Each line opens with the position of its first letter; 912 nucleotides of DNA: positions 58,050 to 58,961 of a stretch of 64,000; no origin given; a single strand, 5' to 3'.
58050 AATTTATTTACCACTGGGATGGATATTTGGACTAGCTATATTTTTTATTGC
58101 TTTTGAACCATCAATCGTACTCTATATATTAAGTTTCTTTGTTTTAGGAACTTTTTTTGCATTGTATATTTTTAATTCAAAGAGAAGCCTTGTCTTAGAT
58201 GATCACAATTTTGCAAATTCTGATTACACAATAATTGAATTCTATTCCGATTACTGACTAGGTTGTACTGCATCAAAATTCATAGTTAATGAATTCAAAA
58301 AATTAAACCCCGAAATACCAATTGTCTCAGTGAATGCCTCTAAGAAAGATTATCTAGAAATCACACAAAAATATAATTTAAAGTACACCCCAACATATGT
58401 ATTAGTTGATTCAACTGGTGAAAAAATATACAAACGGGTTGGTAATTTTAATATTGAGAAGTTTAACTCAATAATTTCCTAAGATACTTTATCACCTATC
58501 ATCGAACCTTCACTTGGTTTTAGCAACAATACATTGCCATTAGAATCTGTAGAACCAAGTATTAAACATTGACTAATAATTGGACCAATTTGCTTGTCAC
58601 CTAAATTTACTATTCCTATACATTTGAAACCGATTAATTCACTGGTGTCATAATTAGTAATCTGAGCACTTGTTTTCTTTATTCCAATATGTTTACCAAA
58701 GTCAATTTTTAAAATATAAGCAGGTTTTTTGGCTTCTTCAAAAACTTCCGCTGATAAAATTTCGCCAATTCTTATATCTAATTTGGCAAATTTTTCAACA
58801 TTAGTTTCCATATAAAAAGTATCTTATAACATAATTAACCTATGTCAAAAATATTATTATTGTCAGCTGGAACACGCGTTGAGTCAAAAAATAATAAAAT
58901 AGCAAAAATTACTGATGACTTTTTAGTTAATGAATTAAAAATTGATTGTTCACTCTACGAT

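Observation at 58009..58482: Thioredoxin-fold membrane protein with TGA exactly at the CxxC position: candidate selenoprotein (U-L-G-C)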

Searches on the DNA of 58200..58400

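Call 72: search_rna_families(source=window, start=58200, end=58400, threshold=evalue, max_evalue=10)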
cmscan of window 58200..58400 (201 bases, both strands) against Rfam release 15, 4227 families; matches with E-value up to 10: 5.
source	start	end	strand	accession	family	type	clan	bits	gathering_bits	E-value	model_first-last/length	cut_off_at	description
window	58200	58258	+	RF01279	snoR53Y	Gene; snRNA; snoRNA; CD-box;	CL00080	21.8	43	0.065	12-70/76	no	Small nucleolar RNA snoR53Y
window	58232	58300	+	RF03350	mir-3851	Gene; miRNA;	-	15.6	106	4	1-94/94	no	mir-3851 microRNA precursor family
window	58218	58262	+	RF01159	snoU18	Gene; snRNA; snoRNA; CD-box;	CL00047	14.6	47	5.1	28-71/71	no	Small nucleolar RNA U18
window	58341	58386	+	RF02422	Bp1_738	Gene; sRNA;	-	10.6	45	4.6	1-208/208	no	Burkholderia sRNA Bp1_Cand738_SIPHT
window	58200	58225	+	RF01123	sR35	Gene; snRNA; snoRNA; CD-box;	-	8.5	60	9.7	32-57/57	5'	Small nucleolar RNA sR35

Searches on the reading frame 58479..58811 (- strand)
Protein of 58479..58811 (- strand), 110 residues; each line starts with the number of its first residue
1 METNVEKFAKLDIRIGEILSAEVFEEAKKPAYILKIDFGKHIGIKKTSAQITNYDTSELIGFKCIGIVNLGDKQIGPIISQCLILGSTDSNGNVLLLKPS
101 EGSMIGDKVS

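Call 65: search_protein_families(library=ncbifam, proteins=[window:58479-58811:-], max_evalue=0.01)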
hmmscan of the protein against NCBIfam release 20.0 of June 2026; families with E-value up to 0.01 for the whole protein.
window:58479-58811:- (110 aa): 9 families
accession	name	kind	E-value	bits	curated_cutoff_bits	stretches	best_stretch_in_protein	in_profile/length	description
NF007494.0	PRK10089.1-3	equivalog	1.9e-36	124.4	109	1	3-109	4-111/112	tRNA-binding protein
TIGR02222.1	chap_CsaA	subfamily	5.5e-35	119.6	119.65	1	6-109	2-106/107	export-related chaperone CsaA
NF007495.0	PRK10089.1-4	equivalog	4e-34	117.6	117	1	3-108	5-111/113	tRNA-binding protein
NF007493.0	PRK10089.1-2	equivalog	1.8e-33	114.9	160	1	4-108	5-110/112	tRNA-binding protein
NF007496.0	PRK10089.1-5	equivalog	6.7e-27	93.9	171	1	4-109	3-108/109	chaperone CsaA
NF001100.0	PRK00133.1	equivalog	2.2e-14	52.9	587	1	3-109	571-675/676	methionine--tRNA ligase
TIGR00399.1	metG_C_term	equivalog_domain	1.3e-13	51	116.65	1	3-109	34-138/139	methionine--tRNA ligase subunit beta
NF007492.0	PRK10089.1-1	equivalog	3.4e-11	43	150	1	5-101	6-101/110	tRNA-binding protein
NF008900.0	PRK12267.1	equivalog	7.5e-10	37.9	598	1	4-109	544-647/648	methionine--tRNA ligase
